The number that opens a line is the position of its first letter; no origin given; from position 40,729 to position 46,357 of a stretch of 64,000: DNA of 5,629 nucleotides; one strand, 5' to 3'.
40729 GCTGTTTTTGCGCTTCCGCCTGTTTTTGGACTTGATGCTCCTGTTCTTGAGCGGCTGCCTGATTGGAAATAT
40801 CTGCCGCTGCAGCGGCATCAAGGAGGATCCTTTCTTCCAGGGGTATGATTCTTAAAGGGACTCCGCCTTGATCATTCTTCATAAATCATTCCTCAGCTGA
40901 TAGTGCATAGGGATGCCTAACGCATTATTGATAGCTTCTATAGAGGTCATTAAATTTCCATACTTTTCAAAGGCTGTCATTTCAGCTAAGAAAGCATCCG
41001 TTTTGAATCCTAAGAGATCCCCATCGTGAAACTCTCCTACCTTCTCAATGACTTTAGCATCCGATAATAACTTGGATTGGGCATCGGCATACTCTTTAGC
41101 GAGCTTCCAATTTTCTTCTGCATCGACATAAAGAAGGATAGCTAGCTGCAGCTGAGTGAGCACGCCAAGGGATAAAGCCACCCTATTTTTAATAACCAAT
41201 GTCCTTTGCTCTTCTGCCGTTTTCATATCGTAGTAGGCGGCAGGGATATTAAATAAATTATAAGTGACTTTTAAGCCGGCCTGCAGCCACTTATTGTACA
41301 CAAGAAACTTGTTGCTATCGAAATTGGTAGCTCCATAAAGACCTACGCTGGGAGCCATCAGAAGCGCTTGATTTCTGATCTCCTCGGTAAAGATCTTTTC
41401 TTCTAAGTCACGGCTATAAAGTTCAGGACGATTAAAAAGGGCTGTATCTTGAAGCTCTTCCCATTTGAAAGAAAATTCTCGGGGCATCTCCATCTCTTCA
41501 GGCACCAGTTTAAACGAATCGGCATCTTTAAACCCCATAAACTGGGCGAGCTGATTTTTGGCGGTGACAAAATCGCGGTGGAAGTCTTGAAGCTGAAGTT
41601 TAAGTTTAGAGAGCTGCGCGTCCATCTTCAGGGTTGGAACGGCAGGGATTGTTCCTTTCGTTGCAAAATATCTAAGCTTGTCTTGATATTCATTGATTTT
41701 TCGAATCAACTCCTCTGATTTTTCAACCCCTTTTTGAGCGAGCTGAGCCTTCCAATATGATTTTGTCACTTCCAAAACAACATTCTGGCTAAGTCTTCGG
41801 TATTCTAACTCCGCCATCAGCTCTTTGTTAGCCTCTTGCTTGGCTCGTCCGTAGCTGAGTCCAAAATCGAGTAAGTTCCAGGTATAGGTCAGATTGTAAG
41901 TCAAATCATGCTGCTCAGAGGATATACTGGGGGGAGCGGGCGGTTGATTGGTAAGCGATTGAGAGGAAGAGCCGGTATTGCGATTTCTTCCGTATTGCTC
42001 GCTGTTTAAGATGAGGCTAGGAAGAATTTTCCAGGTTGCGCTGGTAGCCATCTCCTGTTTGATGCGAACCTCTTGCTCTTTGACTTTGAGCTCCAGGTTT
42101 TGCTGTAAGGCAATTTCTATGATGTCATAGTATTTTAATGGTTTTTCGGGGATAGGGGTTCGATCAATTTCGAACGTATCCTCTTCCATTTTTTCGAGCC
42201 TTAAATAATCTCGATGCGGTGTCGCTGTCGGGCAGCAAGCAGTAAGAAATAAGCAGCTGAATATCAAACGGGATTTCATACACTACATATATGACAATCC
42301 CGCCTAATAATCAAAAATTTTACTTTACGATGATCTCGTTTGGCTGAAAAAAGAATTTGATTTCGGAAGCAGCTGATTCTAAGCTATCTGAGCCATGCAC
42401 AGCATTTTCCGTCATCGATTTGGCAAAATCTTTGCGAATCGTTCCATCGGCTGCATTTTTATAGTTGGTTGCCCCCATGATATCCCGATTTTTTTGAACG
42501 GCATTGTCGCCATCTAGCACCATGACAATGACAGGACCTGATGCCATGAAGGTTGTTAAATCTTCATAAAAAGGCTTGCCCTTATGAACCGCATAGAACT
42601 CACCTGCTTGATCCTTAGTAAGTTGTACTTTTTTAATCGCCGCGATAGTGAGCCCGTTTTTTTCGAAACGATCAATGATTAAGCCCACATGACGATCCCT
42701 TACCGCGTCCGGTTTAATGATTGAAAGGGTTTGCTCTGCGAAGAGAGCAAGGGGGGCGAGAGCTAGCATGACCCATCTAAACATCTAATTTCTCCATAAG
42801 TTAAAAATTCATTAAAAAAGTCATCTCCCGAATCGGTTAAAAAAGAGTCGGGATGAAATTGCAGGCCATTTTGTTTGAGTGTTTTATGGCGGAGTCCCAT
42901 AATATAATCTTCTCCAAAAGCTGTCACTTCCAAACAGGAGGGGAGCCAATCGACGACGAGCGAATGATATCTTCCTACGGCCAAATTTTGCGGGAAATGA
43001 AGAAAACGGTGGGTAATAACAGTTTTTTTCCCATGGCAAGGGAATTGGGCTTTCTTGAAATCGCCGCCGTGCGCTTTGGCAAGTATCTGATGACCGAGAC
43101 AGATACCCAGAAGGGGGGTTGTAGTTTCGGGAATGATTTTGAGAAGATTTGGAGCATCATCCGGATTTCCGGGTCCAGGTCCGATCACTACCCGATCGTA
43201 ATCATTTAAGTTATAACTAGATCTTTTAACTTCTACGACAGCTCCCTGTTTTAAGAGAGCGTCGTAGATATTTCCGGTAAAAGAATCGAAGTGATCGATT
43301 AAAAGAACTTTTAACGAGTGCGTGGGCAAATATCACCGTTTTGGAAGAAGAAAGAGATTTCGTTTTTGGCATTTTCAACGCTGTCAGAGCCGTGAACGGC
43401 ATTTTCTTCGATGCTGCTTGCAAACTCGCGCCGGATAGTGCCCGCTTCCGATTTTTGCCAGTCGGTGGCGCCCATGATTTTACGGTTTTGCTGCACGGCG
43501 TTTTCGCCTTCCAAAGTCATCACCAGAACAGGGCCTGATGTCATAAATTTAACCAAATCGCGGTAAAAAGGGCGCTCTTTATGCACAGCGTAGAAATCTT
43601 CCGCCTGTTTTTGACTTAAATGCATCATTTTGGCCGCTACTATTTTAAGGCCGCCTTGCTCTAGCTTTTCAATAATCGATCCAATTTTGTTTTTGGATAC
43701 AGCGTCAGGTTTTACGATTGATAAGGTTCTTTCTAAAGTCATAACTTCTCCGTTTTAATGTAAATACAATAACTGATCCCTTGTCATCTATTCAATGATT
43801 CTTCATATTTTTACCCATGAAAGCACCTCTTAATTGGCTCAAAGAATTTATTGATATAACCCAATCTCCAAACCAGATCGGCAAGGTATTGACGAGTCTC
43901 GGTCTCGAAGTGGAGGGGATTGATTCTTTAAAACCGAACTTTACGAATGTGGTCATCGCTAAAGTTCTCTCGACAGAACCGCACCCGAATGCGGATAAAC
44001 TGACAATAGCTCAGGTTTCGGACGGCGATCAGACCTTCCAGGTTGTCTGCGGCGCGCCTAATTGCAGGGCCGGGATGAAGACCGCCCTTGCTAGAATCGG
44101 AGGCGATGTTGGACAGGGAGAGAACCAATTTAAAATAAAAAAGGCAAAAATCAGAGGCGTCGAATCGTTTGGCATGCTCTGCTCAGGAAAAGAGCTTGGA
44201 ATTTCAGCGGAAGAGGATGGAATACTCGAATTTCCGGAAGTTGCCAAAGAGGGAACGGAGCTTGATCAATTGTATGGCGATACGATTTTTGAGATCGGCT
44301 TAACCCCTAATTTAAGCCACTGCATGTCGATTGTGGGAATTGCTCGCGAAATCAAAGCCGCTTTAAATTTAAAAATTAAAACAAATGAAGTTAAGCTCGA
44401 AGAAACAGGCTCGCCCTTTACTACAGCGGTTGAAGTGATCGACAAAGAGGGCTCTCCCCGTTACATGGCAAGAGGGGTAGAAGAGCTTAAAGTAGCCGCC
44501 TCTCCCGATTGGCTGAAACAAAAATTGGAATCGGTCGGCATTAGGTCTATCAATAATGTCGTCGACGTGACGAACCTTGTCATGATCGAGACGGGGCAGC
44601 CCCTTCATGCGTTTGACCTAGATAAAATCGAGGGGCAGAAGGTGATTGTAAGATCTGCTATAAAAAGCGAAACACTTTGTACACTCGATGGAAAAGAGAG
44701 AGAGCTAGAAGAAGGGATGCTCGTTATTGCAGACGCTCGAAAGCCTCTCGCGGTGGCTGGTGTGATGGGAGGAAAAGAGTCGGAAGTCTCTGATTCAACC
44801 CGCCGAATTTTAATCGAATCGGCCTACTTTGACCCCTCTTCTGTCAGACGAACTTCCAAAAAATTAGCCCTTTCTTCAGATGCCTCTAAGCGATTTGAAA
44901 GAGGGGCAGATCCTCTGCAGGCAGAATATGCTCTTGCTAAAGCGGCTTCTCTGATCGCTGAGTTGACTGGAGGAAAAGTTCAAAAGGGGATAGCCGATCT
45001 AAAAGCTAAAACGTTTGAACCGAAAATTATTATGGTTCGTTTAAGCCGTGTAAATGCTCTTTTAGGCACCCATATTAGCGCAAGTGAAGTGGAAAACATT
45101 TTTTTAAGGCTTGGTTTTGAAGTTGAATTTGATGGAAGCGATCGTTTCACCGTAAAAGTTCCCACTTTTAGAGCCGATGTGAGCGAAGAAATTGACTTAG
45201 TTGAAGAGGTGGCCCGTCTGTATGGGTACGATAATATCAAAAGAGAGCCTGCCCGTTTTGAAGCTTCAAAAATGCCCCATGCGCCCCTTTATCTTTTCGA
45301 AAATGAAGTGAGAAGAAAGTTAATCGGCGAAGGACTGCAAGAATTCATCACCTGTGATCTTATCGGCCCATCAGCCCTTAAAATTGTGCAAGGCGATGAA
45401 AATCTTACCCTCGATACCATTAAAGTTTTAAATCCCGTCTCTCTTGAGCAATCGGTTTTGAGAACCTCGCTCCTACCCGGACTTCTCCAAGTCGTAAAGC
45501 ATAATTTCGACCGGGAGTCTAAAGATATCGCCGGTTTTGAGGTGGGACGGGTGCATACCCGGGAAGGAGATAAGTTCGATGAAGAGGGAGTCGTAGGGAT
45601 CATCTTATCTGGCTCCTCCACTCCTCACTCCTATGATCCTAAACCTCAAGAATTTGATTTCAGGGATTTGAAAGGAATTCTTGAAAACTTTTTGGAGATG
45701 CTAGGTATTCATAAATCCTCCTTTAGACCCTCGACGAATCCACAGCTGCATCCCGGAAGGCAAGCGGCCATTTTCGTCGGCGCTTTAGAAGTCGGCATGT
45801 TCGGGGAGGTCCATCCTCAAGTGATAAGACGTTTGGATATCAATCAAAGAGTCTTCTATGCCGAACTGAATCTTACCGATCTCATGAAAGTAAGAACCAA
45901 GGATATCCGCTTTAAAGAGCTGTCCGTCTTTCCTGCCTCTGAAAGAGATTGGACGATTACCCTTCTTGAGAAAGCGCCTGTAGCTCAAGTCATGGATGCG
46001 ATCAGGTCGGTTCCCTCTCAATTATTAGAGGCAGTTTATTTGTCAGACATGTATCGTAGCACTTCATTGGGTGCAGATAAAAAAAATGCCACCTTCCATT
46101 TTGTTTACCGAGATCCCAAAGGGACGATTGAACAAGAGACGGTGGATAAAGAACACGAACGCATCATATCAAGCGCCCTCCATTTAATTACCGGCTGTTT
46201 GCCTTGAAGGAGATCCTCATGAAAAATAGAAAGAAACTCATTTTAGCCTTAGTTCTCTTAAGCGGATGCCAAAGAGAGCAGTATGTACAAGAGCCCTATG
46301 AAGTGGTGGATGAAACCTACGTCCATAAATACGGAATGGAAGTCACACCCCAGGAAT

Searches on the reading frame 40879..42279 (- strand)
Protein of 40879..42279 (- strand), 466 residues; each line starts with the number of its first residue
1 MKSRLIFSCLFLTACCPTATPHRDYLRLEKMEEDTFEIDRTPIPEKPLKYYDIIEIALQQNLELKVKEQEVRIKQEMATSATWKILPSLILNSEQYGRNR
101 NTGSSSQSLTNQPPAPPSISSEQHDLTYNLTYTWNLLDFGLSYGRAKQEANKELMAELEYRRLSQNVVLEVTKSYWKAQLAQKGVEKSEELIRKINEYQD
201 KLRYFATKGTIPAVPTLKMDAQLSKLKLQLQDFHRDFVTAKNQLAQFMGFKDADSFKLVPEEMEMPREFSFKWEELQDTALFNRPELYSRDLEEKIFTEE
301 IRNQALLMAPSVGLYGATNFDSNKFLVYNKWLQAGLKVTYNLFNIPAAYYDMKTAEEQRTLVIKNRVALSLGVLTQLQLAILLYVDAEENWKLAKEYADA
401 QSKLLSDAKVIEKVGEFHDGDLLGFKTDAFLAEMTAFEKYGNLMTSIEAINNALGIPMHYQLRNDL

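Call 44: search_protein_families(library=pfam, proteins=[window:40879-42279:-])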
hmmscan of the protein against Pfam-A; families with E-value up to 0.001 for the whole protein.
window:40879-42279:- (466 aa): 1 family
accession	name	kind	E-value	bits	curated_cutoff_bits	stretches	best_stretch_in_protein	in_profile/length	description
PF02321.23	OEP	-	1.1e-33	117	22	2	52-249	3-187/187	Outer membrane efflux protein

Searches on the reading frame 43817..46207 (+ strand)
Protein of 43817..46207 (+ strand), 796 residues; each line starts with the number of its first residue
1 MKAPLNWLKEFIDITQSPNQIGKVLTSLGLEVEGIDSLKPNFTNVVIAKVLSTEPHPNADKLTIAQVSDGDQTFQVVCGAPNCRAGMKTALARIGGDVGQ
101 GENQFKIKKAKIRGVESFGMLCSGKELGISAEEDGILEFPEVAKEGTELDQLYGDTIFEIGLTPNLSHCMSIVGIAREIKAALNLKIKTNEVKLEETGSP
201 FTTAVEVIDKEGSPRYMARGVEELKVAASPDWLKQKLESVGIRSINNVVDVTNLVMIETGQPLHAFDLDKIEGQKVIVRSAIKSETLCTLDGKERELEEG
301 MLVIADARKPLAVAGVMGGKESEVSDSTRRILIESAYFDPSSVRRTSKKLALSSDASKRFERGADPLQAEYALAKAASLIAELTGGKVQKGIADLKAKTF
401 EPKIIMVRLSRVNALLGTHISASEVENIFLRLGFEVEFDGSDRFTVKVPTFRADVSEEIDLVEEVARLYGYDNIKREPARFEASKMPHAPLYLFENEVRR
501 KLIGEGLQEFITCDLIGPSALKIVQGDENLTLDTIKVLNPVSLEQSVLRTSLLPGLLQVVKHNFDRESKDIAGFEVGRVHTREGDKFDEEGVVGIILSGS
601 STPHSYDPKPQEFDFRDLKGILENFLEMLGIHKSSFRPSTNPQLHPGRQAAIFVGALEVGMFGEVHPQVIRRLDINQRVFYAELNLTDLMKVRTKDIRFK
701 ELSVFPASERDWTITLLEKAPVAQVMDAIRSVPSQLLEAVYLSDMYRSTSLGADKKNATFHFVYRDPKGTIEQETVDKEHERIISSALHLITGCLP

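Call 44: search_protein_families(library=pfam, proteins=[window:43817-46207:+])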
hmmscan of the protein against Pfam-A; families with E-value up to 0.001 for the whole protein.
window:43817-46207:+ (796 aa): 6 families
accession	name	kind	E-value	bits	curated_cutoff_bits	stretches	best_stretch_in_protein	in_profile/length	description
PF03483.22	B3_4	-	2.1e-69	233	29.3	1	214-385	3-174/174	B3/4 domain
PF17759.6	tRNA_synthFbeta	-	3.2e-56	190.6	22.4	1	482-686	9-214/214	Phenylalanyl tRNA synthetase beta chain CLM domain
PF03484.21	B5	-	5.3e-26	91.1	28.6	1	405-471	1-67/67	tRNA synthetase B5 domain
PF01588.26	tRNA_bind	-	4.2e-19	68.9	27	1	45-147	1-95/96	Putative tRNA binding domain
PF03147.19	FDX-ACB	-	4.4e-18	65.9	31.1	1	703-786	1-84/94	Ferredoxin-fold anticodon binding domain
PF01409.25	tRNA-synt_2d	-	5.1e-07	29.9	19.8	1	612-680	136-213/246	tRNA synthetases class II core domain (F)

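Call 45: find_homologous_proteins(query=window:43817-46207:+, max_evalue=1e-50)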
Query window:43817-46207:+ (796 aa): 8000 proteins with E <= 1e-50 among 8000 candidates; the best 120 are listed.
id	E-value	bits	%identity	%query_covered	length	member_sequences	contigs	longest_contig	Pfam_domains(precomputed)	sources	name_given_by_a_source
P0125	0.0e+0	1761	100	100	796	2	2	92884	PF03483.23,PF03147.20,PF01409.26,PF03484.22,PF17759.7,PF01588.27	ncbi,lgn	-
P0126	0.0e+0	1423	79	100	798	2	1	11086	PF03483.23,PF03147.20,PF01409.26,PF03484.22,PF17759.7,PF01588.27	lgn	-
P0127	0.0e+0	1160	65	100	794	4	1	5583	PF03483.23,PF03147.20,PF01409.26,PF03484.22,PF17759.7,PF01588.27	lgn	-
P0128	0.0e+0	1153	66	100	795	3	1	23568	PF03483.23,PF03147.20,PF03484.22,PF17759.7,PF01588.27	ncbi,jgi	jgi:phenylalanyl-tRNA synthetase beta chain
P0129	0.0e+0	1137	64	100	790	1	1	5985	PF03483.23,PF03147.20,PF03484.22,PF17759.7,PF01588.27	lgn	-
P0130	0.0e+0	1097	62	100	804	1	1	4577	PF03483.23,PF03147.20,PF03484.22,PF17759.7,PF01588.27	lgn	-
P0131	0.0e+0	1075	61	100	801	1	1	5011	PF03483.23,PF03147.20,PF03484.22,PF17759.7,PF01588.27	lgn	-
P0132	0.0e+0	1073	61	100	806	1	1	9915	PF03483.23,PF03147.20,PF03484.22,PF17759.7,PF01588.27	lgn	-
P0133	0.0e+0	1070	60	100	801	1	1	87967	PF03483.23,PF03147.20,PF03484.22,PF17759.7,PF01588.27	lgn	-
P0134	0.0e+0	1068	61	100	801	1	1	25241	PF03483.23,PF03147.20,PF03484.22,PF17759.7,PF01588.27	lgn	-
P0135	0.0e+0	1062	59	100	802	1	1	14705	PF03483.23,PF03147.20,PF03484.22,PF17759.7,PF01588.27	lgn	-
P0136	0.0e+0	1061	60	100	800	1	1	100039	PF03483.23,PF03147.20,PF03484.22,PF17759.7,PF01588.27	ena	-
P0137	0.0e+0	1046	59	100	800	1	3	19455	PF03483.23,PF03147.20,PF03484.22,PF17759.7,PF01588.27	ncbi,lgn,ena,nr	ncbi:MAG: phenylalanine--tRNA ligase subunit beta [Chlamydiia bacterium]|nr:phenylalanine--tRNA liga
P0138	0.0e+0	1026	59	100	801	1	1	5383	PF03483.23,PF03147.20,PF03484.22,PF17759.7,PF01588.27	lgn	-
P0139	6.5e-296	1002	56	99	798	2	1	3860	PF03483.23,PF03147.20,PF03484.22,PF17759.7,PF01588.27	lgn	-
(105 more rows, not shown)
